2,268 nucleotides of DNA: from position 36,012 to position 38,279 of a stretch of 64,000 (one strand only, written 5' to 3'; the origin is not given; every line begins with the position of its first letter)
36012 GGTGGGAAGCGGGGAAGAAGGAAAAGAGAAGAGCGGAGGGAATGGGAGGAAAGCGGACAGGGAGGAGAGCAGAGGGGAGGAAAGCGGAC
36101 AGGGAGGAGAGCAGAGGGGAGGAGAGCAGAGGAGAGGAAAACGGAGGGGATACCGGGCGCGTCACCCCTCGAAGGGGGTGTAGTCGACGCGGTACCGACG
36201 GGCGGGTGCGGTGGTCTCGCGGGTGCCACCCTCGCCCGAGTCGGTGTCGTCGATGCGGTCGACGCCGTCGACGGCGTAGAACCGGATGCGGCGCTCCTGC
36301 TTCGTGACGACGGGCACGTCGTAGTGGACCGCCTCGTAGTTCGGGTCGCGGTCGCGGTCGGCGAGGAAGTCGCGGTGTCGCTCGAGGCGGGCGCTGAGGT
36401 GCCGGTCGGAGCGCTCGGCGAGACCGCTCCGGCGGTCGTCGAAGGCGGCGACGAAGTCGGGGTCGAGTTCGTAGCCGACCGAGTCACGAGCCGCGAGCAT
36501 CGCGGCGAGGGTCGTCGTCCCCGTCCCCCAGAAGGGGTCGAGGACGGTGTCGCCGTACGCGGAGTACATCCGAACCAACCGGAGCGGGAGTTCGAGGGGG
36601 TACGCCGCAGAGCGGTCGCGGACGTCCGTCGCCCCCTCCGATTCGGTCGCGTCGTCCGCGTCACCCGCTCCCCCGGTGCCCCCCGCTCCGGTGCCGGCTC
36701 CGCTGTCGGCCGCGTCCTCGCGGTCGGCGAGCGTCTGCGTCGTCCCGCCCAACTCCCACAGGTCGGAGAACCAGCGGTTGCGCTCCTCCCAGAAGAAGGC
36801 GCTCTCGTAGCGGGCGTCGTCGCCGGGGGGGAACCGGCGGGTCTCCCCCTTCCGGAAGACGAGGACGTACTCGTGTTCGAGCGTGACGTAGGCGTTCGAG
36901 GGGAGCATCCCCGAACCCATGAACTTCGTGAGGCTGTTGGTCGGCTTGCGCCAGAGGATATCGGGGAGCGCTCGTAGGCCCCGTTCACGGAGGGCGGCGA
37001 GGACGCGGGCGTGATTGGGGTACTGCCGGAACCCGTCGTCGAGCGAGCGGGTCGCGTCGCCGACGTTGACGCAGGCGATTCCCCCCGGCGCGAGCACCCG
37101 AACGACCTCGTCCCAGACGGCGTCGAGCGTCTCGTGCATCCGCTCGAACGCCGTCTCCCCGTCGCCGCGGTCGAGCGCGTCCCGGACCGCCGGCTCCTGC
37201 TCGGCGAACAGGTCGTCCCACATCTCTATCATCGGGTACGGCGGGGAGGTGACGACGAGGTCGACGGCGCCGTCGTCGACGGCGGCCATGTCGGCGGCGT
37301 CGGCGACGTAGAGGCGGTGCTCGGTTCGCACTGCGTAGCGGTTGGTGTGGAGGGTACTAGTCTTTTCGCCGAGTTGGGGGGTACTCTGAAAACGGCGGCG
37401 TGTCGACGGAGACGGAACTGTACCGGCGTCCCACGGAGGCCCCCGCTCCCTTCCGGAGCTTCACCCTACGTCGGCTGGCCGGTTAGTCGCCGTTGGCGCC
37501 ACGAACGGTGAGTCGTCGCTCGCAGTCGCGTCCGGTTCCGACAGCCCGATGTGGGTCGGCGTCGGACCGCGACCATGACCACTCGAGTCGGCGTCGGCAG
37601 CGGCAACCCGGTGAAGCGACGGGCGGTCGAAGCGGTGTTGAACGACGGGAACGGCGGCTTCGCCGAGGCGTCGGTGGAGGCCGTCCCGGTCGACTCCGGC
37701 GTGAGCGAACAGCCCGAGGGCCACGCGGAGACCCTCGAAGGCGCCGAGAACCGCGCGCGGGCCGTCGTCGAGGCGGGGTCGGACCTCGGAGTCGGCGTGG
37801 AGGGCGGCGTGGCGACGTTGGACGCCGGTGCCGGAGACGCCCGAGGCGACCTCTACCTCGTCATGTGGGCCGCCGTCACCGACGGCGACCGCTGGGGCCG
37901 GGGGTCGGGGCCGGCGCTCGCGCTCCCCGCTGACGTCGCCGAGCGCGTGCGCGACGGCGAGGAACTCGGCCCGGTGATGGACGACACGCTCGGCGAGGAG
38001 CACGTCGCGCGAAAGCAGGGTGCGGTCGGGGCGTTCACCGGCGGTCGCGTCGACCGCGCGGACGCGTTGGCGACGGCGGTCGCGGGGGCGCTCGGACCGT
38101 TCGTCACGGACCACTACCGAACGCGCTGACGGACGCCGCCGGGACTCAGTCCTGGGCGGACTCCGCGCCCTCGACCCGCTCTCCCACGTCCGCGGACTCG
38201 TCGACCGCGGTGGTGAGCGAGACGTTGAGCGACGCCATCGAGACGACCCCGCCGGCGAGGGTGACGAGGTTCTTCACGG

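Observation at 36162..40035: Neighbourhood of an orphan beta-class DNA methyltransferase and an AglD-like GT2 plus flippase-like fusion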

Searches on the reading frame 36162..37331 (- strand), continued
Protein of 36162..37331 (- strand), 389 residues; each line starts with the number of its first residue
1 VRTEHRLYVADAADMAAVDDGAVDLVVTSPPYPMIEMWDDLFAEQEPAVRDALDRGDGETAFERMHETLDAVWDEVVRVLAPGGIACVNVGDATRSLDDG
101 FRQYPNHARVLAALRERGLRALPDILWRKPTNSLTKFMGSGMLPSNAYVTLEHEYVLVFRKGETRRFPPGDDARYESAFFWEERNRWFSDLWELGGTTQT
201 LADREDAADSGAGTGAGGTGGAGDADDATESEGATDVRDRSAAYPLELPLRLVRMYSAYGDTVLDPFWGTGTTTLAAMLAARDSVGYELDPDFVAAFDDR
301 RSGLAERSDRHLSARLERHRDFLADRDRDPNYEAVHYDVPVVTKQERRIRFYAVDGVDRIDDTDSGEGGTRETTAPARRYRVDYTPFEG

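Call 40: find_encoding_contigs(protein=P0109, flank=8000, max_places=1)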
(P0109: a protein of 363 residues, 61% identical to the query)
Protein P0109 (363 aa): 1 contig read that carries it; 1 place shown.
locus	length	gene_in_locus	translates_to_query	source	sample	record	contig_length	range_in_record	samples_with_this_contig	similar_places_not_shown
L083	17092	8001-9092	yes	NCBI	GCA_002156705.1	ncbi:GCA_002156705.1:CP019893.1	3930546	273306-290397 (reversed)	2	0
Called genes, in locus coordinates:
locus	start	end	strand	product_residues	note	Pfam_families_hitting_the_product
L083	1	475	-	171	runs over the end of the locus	PF00293:NUDIX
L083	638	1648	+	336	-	-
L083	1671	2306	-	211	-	PF04289:DUF447_N, PF20766:DUF447_C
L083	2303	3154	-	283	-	PF01874:CitG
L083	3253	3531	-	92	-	-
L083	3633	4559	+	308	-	PF00730:HhH-GPD, PF00633:HHH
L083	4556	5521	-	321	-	PF07670:Gate (faint)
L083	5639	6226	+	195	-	PF02525:Flavodoxin_2, PF03358:FMN_red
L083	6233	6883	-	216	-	-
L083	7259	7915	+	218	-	-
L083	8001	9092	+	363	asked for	PF01555:N6_N4_Mtase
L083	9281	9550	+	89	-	PF18545:HalOD1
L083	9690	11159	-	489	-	PF10559:Plug_translocon, PF00344:SecY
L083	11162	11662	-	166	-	PF00828:Ribosomal_L27A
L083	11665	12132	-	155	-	PF00327:Ribosomal_L30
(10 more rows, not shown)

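Call 44: search_protein_families(library=padloc, proteins=[window:36162-37331:-], max_evalue=0.001)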
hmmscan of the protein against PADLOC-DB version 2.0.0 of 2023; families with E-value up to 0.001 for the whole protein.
window:36162-37331:- (389 aa): 48 families (the best 25 are shown)
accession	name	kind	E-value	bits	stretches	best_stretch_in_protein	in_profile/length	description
PDLC03283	MTase_II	-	3.1e-164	544.4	2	1-205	1-206/352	Type II methyltransferase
PDLC03350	MTase_II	-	2.4e-68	228.8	1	5-304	57-298/312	Type II methyltransferase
PDLC03353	MTase_II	-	5.3e-36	122.5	2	240-296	189-245/260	Type II methyltransferase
PDLC03259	MTase_II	-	2.3e-32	110.4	2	3-200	2-192/423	Type II methyltransferase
PDLC03387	MTase_II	-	2.8e-19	67.4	2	109-311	130-286/289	Type II methyltransferase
PDLC03371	MTase_II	-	1.7e-16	58.5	1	240-301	191-252/260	Type II methyltransferase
PDLC03260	MTase_II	-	4.4e-15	53.5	1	239-297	245-303/349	Type II methyltransferase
PDLC03216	MTase_II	-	7.3e-14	49.5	2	247-317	201-271/364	Type II methyltransferase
PDLC03738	oMTase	-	1.2e-13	48.5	2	250-313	214-277/376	orphan methyltransferase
PDLC03299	MTase_II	-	7.1e-13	46.7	1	241-319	197-275/296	Type II methyltransferase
PDLC03320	MTase_II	-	8e-13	46.2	1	239-308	212-281/289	Type II methyltransferase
PDLC04134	mad2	-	3e-11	40.8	1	6-120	342-419/492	mads_2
PDLC03363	MTase_II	-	7.4e-11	40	1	236-296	50-113/294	Type II methyltransferase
PDLC03325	MTase_II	-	8.5e-11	39.2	2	243-292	75-124/426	Type II methyltransferase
PDLC03323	MTase_II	-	1.2e-09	35.7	1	236-297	229-290/330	Type II methyltransferase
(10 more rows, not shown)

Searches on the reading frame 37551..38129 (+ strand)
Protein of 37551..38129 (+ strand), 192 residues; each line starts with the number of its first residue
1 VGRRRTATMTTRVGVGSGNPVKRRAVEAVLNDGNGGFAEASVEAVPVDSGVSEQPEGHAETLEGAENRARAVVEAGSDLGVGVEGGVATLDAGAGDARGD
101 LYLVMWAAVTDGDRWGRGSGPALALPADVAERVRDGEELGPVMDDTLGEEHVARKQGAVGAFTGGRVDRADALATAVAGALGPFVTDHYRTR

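Call 3: search_protein_families(library=pfam, proteins=[window:37551-38129:+], max_evalue=0.01)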
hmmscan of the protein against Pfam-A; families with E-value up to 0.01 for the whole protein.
window:37551-38129:+ (192 aa): 1 family
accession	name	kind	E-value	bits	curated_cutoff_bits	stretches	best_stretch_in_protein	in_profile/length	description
PF01931.24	NTPase_I-T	-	3.1e-45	154.4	25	1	16-185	1-162/162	Protein of unknown function DUF84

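Call 4: search_protein_families(library=ncbifam, proteins=[window:37551-38129:+], max_evalue=0.01)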
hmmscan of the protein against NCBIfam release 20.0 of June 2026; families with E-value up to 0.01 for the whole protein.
window:37551-38129:+ (192 aa): 5 families
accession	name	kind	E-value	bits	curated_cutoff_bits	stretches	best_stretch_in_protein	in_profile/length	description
TIGR00258.1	TIGR00258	equivalog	9.3e-35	120.2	117.1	1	15-186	1-163/168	inosine/xanthosine triphosphatase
NF003039.0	PRK03941.1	equivalog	1.8e-33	115.8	199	1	12-186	2-169/176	NTPase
NF003459.0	PRK05074.1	equivalog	1.8e-31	109.3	175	1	9-190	3-174/176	inosine/xanthosine triphosphatase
NF002850.0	PRK03114.1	equivalog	1e-30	106.6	199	1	12-178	2-156/169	DUF84 family protein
NF002250.0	PRK01170.1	subfamily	3.7e-14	52.9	489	1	9-185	148-315/322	bifunctional pantetheine-phosphate adenylyltransferase/NTP phosphatase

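Call 44: search_protein_families(library=padloc, proteins=[window:37551-38129:+], max_evalue=0.001)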
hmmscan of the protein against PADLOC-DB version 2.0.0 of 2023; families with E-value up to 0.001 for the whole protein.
window:37551-38129:+ (192 aa): 0 families
